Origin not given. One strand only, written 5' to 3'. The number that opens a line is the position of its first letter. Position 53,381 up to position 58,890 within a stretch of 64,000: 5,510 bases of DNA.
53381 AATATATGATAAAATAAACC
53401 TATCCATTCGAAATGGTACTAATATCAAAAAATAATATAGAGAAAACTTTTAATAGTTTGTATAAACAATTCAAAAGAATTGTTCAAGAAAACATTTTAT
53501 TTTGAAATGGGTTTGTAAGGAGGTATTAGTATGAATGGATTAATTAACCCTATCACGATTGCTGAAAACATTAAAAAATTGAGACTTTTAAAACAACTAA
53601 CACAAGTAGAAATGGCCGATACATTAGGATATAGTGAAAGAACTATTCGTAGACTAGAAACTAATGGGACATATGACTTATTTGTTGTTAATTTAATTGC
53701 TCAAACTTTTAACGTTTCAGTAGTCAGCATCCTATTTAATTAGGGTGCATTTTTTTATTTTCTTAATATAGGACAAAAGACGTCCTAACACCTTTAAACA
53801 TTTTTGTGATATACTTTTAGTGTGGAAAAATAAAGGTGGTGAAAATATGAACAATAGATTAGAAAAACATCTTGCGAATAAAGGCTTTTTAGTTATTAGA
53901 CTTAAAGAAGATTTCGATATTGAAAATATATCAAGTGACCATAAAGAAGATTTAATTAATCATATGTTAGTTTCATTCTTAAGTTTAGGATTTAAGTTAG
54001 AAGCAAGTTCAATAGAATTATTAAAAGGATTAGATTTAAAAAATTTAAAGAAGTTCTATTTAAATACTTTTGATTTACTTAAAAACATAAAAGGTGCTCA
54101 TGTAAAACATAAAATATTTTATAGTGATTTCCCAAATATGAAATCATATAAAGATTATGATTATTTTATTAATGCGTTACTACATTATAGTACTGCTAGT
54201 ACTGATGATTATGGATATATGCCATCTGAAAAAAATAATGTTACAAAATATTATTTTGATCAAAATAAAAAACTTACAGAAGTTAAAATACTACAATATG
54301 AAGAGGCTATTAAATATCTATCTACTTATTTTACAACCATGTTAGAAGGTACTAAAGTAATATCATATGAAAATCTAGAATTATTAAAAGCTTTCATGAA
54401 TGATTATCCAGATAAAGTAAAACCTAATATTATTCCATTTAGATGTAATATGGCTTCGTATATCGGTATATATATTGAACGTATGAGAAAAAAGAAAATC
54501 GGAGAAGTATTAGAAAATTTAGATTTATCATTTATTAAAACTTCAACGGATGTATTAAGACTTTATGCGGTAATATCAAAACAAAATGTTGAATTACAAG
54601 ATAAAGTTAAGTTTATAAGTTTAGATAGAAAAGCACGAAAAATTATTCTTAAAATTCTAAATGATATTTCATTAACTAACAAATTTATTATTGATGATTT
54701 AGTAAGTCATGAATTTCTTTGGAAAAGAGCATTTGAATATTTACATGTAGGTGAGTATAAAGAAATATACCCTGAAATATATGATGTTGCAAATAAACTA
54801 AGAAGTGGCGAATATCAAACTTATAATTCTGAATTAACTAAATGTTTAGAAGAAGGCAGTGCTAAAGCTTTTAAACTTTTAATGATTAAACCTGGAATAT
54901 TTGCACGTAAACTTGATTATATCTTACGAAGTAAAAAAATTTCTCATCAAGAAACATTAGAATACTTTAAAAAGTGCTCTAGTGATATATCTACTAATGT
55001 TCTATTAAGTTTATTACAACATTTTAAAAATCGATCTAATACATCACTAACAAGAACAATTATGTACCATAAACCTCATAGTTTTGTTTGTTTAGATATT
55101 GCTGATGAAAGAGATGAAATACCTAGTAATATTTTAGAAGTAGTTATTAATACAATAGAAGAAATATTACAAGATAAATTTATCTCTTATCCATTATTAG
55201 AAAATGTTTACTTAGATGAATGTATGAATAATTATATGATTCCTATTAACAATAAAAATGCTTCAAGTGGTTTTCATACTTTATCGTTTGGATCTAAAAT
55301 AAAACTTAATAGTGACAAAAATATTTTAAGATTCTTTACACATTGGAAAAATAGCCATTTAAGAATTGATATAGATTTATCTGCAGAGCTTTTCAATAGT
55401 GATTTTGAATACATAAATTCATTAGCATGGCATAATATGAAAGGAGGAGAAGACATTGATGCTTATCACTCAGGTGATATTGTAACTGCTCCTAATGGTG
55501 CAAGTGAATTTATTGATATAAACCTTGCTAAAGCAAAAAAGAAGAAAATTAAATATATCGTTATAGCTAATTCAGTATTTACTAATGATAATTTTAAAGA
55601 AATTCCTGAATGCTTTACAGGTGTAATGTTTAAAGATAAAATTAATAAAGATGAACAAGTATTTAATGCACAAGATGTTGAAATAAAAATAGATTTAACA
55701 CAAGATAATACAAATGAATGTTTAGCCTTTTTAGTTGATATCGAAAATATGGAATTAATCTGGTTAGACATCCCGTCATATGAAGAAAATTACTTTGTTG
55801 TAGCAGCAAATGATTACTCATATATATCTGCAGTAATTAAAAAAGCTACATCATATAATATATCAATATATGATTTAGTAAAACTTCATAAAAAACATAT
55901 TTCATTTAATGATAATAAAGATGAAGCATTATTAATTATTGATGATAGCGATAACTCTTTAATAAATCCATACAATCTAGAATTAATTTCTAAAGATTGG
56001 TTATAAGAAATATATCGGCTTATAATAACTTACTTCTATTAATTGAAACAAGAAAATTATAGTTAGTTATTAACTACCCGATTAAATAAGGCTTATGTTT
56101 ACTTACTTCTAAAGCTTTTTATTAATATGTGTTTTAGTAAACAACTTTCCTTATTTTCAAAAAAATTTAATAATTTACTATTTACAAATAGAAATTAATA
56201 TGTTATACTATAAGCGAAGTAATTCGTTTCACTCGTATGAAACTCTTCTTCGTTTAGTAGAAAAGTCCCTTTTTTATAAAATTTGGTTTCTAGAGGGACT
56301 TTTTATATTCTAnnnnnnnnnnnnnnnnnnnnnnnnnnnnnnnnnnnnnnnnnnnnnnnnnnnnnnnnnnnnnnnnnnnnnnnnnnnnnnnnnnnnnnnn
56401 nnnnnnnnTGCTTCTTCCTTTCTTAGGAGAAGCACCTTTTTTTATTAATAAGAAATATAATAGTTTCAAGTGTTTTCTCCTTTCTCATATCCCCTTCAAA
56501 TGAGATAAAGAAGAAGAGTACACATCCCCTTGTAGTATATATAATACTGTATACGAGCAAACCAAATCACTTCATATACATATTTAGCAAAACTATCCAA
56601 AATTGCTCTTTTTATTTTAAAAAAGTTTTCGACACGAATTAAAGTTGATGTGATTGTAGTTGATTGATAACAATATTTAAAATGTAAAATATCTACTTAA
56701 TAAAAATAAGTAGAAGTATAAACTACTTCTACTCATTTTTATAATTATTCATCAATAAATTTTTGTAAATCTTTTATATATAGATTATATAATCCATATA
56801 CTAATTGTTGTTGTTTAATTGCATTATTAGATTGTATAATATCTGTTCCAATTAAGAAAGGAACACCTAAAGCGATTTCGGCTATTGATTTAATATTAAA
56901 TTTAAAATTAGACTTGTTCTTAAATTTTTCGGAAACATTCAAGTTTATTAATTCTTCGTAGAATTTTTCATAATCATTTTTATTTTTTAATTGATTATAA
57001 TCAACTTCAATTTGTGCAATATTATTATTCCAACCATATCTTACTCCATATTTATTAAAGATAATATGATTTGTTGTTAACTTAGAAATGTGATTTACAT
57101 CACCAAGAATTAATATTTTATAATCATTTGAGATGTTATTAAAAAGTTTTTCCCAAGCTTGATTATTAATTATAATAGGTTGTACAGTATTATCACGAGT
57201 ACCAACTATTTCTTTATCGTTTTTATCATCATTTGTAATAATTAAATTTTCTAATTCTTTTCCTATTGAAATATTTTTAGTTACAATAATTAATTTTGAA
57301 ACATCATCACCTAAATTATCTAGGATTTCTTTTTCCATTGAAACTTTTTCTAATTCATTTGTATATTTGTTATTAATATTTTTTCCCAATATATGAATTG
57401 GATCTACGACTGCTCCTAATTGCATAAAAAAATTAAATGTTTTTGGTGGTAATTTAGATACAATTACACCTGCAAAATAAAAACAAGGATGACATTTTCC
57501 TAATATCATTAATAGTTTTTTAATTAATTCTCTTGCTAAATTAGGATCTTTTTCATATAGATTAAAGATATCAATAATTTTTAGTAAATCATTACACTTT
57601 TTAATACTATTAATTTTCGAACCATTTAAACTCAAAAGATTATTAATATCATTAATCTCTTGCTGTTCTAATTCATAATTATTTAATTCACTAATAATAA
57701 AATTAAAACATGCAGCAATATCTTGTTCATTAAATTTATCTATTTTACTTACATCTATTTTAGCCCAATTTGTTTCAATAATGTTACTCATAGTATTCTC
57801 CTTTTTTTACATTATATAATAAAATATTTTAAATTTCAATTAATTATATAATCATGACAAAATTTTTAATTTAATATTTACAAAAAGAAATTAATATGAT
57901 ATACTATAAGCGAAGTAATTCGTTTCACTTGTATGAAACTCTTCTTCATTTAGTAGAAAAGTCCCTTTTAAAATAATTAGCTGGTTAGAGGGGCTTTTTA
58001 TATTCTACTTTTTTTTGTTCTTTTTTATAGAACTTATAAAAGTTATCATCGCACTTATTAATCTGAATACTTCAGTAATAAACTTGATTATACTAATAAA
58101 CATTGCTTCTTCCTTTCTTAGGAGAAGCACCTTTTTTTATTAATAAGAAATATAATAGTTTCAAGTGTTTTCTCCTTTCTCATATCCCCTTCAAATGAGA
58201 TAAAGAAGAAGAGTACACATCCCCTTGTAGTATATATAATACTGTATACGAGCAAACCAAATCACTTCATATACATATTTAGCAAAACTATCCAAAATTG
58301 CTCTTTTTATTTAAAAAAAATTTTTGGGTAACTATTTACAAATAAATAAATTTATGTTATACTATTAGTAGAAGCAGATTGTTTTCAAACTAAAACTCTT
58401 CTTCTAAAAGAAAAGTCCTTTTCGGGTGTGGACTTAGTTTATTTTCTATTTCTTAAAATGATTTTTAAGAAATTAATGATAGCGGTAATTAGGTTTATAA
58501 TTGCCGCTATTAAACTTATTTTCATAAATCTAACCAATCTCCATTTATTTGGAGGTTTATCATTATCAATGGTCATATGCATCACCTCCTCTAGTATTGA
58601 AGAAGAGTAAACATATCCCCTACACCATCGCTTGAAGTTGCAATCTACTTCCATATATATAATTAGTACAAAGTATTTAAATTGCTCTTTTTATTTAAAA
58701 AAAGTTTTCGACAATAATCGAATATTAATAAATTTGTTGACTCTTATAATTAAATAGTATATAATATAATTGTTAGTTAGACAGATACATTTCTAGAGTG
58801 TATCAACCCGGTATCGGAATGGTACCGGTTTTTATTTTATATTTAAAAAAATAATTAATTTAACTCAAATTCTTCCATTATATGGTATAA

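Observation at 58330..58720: Fourth cassette carries a different cargo: a 45-aa tail-anchored peptide with a strong RBS, under the same sRNA/5'-UTR architecture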

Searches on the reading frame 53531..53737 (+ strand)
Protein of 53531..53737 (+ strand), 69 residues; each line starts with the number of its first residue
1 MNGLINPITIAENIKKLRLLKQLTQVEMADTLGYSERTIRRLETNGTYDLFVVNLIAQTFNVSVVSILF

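Call 39: search_protein_families(library=pfam, proteins=[window:53531-53737:+], max_evalue=0.01)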
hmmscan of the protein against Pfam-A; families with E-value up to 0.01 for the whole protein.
window:53531-53737:+ (69 aa): 6 families
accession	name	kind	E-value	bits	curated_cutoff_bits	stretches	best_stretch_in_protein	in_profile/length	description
PF01381.28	HTH_3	-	2.2e-08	34.4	23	1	14-64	1-52/55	Helix-turn-helix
PF04545.22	Sigma70_r4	-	7.3e-05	22.6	24.1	1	17-46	15-44/50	Sigma-70, region 4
PF13560.12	HTH_31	-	0.00054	20.7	27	1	14-62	6-56/64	Helix-turn-helix domain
PF12844.13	HTH_19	-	0.0021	18.4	30.2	1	12-63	2-54/64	Helix-turn-helix domain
PF08279.18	HTH_11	-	0.0072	16.6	25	0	20-41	12-34/55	HTH domain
PF13443.12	HTH_26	-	0.0075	16.9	22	1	13-64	1-54/63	Cro/C1-type HTH DNA-binding domain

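Call 40: search_protein_families(library=padloc, proteins=[window:53531-53737:+], max_evalue=0.01)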
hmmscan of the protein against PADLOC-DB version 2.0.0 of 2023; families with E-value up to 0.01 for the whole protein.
window:53531-53737:+ (69 aa): 6 families
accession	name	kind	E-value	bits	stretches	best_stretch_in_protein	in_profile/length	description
PDLC02926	HTH_VI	-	7.1e-09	33.8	1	10-69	2-62/92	-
PDLC03945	RmrA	-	7.4e-05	20.1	1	11-63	4-57/394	-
PDLC04142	capH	-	0.00028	19.9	1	10-66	7-64/103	capH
PDLC03954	RmrA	-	0.00095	16.2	1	11-64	12-66/380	-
PDLC04775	PDC-M69A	-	0.0032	15.9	1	10-66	8-65/113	-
PDLC03951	RmrA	-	0.0068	13.4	1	12-64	11-64/400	-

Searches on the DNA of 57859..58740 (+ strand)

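Call 74: search_dna_similar(query=window:57859-58740:+, collection=plasmids, mode=distant, max_rows=8)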
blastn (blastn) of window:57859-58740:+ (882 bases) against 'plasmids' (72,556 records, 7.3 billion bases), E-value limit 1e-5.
No match.

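Call 75: search_dna_similar(query=window:57859-58740:+, collection=phages, mode=distant, max_rows=8)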
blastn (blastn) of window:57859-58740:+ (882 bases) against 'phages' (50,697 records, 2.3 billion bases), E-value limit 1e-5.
No match.

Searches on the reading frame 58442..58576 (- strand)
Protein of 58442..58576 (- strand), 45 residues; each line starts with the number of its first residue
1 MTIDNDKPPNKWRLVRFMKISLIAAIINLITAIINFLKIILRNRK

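Call 9: search_protein_families(library=ncbifam, proteins=[window:58442-58576:-], max_evalue=10)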
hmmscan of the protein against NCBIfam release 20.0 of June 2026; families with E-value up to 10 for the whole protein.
seq(45 aa): 0 families

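Call 11: search_protein_families(library=pfam, proteins=[window:58442-58576:-], max_evalue=10)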
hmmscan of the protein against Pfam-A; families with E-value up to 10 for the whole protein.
seq(45 aa): 1 family
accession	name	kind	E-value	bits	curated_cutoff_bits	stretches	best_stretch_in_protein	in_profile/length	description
PF17247.7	DUF5316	-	0.0028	17.8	28.7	1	6-37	41-71/74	Family of unknown function (DUF5316)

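Call 12: find_homologous_proteins(query=window:58442-58576:-, max_evalue=10)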
Query seq(45 aa) (45 aa): 1 proteins with E <= 10 among 1 candidates.
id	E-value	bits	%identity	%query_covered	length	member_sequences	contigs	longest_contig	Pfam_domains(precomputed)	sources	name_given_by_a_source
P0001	4.4e-20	87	100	100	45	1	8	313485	-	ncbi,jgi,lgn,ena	-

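Call 13: find_encoding_contigs(protein=P0001, flank=3000, max_places=10)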
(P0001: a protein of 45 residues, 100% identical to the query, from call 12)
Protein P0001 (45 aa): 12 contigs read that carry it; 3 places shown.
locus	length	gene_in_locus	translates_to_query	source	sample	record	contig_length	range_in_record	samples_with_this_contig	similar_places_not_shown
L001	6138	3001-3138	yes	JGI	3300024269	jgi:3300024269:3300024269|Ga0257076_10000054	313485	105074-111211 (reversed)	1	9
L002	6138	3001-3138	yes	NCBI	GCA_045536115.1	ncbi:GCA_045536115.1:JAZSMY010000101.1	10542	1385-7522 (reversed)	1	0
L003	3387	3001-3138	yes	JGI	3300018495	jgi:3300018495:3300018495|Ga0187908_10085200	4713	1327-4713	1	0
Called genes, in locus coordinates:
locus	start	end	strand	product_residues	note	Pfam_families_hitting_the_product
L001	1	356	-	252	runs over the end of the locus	-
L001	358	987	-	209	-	PF01648:ACPS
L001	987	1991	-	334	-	PF00710:Asparaginase, PF17763:Asparaginase_C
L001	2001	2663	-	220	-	PF00702:Hydrolase, PF13419:HAD_2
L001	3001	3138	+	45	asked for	-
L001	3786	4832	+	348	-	-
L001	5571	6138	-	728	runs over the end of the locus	-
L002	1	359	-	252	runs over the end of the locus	-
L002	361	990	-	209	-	PF01648:ACPS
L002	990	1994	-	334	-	PF00710:Asparaginase, PF17763:Asparaginase_C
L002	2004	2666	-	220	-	PF00702:Hydrolase, PF13419:HAD_2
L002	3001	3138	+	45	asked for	-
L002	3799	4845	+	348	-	-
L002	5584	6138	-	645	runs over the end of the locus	?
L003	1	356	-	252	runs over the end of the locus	-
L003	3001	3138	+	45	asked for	-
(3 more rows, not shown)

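Call 14: list_cluster_members(proteins=[P0001, window:56313-56408:-, window:58008-58103:-, window:56313-56435:-])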
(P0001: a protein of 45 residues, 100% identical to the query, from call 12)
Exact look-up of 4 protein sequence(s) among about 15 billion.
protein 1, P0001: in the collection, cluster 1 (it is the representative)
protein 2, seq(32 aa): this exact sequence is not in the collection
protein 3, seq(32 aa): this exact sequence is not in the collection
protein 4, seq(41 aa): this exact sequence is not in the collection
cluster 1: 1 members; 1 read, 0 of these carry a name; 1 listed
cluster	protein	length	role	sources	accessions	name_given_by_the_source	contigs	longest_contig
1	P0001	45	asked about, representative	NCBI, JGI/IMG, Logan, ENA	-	-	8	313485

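Call 63: search_protein_representatives(alignment_id=A5)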
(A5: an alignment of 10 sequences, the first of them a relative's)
Query: 10 sequences, 52 profile positions. Proteins with E-value up to 0.001 (for the whole library): 4; up to 1e-10: 3; up to 1e-30: 0. The best 4 are listed.
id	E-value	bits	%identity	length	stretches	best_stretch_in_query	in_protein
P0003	1.2e-22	95.7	-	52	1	1-52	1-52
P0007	1.5e-18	82.6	-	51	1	1-52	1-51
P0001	1.2e-15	73.3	-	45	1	7-51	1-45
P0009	5.2e-05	39.3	-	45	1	11-51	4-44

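Call 66: find_encoding_contigs(protein=P0009, flank=1200, max_places=3)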
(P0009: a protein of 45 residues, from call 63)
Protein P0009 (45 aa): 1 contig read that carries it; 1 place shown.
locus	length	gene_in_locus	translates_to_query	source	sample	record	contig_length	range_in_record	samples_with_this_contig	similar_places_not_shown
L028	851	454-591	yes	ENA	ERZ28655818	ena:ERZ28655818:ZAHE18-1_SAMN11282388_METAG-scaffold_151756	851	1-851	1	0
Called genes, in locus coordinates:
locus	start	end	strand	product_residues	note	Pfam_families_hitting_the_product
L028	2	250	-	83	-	?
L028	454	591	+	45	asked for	-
